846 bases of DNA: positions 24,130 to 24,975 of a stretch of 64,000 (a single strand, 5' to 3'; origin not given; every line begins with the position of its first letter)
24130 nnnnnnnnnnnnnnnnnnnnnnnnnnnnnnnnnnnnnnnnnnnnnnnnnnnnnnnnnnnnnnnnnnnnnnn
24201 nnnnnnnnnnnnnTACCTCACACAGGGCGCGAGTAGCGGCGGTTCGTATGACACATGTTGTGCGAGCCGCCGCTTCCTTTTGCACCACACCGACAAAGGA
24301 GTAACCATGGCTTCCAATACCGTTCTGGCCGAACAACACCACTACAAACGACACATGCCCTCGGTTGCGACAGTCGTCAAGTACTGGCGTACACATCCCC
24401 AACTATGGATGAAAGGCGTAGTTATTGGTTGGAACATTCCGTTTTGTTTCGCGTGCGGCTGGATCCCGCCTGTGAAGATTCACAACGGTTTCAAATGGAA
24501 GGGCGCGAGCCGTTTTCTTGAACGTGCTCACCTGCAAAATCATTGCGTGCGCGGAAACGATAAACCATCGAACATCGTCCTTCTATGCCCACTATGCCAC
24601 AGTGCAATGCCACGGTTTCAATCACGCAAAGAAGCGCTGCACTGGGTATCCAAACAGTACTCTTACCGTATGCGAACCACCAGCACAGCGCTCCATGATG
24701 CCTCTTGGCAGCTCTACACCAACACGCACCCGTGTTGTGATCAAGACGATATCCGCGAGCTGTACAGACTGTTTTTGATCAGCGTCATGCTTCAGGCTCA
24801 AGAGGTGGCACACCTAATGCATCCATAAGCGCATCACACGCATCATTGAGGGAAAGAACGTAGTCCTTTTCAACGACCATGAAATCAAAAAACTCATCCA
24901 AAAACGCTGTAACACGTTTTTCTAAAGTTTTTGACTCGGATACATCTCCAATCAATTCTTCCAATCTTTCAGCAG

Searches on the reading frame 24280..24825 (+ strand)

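Call 32: search_protein_families(library=pfam, proteins=[window:24280-24825:+], max_evalue=0.001)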
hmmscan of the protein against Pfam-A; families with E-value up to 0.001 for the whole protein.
window:24280-24825:+ (182 aa): 0 families

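Call 87: search_protein_families(library=phrogs, proteins=[window:24280-24825:+], max_evalue=0.001)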
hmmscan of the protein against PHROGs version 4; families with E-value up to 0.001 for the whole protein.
window:24280-24825:+ (182 aa): 1 family
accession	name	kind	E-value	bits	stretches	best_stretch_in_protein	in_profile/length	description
phrog_15103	-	unknown function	9.6e-05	22.9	1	71-113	215-257/280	-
